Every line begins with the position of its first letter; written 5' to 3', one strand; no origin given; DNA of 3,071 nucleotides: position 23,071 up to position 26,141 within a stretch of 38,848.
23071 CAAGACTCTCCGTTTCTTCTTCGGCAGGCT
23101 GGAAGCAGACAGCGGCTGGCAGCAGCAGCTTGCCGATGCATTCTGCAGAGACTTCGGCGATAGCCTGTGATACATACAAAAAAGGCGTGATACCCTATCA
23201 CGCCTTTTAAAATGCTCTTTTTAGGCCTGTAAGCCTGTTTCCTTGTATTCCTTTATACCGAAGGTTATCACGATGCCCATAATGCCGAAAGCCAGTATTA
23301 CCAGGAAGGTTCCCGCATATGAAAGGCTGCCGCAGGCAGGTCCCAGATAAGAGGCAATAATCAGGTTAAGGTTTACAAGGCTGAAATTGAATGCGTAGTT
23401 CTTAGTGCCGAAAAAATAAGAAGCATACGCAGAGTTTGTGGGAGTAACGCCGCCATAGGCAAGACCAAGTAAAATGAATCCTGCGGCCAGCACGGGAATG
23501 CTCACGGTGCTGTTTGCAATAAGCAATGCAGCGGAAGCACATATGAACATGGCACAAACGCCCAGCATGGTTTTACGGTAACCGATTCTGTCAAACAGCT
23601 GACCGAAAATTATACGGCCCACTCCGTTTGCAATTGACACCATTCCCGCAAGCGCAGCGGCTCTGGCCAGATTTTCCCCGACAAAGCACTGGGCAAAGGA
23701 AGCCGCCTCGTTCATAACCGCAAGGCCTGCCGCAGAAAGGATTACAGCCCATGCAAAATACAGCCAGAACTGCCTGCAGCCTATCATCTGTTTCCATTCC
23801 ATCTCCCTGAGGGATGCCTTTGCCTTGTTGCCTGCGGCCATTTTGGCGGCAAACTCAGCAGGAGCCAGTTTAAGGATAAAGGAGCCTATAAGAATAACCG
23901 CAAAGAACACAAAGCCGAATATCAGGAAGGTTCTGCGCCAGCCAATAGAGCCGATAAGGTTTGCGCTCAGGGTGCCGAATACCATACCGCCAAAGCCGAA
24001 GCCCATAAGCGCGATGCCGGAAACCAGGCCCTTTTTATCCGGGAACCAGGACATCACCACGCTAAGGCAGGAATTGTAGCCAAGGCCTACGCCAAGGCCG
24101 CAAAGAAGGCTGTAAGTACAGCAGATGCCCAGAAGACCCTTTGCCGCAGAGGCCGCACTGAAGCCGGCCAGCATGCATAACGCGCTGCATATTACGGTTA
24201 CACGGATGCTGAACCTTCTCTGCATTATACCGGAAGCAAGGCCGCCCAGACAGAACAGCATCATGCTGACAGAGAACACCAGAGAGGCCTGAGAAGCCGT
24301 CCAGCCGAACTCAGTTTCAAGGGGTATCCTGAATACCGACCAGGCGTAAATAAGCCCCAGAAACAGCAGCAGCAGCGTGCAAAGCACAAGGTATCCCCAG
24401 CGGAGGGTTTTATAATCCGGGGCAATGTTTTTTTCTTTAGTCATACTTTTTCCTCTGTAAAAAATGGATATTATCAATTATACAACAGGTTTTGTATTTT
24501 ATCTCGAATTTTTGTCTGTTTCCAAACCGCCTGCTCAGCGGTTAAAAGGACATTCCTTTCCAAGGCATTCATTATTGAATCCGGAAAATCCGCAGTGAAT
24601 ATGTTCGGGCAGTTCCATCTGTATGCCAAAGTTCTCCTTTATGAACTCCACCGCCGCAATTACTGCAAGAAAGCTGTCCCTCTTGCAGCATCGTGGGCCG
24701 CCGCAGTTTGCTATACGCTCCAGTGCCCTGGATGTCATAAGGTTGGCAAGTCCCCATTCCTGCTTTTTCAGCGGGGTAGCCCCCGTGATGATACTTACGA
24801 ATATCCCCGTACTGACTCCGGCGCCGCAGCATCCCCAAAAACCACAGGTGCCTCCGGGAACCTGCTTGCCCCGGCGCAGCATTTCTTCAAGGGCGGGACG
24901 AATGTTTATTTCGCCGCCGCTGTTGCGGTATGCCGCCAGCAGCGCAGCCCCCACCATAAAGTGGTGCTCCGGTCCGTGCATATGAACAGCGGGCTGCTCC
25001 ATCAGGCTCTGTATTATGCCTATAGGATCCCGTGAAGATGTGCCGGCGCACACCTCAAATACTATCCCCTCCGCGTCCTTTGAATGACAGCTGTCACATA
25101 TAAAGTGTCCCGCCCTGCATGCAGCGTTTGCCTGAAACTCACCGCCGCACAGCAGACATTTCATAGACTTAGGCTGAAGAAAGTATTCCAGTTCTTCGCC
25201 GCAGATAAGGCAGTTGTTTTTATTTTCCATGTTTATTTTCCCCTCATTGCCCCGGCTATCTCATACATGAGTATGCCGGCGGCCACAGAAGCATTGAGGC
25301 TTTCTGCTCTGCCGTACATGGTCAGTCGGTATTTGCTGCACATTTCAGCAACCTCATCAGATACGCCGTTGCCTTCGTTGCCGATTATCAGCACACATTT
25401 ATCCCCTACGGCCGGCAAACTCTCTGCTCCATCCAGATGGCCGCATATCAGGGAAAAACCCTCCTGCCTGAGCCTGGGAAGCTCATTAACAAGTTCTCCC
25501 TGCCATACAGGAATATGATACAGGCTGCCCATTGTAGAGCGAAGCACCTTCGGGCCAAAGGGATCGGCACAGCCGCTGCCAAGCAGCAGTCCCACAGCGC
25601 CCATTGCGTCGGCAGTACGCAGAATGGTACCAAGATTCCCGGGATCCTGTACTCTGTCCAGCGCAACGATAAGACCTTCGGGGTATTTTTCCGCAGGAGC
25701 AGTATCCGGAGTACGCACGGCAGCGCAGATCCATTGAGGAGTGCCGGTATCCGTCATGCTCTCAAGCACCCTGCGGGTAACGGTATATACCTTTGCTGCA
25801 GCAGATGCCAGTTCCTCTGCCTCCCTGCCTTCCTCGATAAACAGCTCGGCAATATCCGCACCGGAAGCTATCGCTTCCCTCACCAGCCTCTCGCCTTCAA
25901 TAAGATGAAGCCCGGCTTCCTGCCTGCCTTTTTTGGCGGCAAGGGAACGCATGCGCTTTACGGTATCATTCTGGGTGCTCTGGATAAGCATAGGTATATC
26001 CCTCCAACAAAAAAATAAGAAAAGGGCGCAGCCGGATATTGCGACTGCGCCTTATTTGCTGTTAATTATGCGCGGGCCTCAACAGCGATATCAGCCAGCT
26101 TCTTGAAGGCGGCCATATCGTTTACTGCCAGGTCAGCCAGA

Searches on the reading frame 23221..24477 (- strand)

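Call 67: search_protein_families(library=pfam, proteins=[window:23221-24477:-], max_evalue=0.0001)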
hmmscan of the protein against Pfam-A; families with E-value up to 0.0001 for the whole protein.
window:23221-24477:- (418 aa): 4 families
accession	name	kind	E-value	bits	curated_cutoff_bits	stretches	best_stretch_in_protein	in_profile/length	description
PF07690.21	MFS_1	-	2.2e-35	122.7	33.4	1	32-380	2-347/347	Major Facilitator Superfamily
PF00083.30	Sugar_tr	-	2e-07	30.7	22.3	1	272-353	47-128/452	Sugar (and other) transporter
PF13347.12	MFS_2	-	3.2e-05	23.1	27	1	110-347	93-334/427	MFS/sugar transport protein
PF23262.1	NFD4_C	-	7.3e-05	23.1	27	1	225-383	7-164/215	NFD4, C-terminal domain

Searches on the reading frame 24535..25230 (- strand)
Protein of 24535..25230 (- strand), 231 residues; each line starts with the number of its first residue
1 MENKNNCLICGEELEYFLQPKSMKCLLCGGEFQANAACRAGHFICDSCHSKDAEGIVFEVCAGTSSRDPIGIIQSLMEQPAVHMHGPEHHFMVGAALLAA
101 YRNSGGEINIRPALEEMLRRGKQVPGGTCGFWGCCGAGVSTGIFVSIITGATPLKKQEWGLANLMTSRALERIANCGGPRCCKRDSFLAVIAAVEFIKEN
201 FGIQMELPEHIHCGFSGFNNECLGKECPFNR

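Call 67: search_protein_families(library=pfam, proteins=[window:24535-25230:-], max_evalue=0.0001)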
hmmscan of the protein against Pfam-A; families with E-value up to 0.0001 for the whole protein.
window:24535-25230:- (231 aa): 1 family
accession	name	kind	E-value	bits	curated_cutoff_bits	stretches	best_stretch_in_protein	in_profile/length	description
PF18978.5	DUF5714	-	5.5e-74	247.9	26.2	1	58-229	2-172/173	Family of unknown function (DUF5714)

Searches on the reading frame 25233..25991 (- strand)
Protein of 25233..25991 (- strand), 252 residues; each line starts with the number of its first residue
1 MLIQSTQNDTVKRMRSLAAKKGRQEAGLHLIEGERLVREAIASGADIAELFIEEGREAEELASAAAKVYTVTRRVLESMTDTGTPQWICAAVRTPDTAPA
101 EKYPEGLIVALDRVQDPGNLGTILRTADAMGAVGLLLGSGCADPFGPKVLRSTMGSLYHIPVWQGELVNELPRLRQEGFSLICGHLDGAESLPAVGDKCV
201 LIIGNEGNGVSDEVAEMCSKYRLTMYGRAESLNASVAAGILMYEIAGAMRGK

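Call 67: search_protein_families(library=pfam, proteins=[window:25233-25991:-], max_evalue=0.0001)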
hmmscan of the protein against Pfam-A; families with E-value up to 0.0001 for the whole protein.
window:25233-25991:- (252 aa): 3 families
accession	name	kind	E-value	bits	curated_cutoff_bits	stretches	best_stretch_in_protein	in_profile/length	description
PF00588.24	SpoU_methylase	-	1e-32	113.6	29.7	1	107-243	2-142/142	SpoU rRNA Methylase family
PF22435.1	MRM3-like_sub_bind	-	1.6e-19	70.5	27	1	8-90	1-84/84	MRM3-like substrate binding domain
PF08032.17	SpoU_sub_bind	-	1.6e-11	44.8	22.8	1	30-95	1-73/76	RNA 2'-O ribose methyltransferase substrate binding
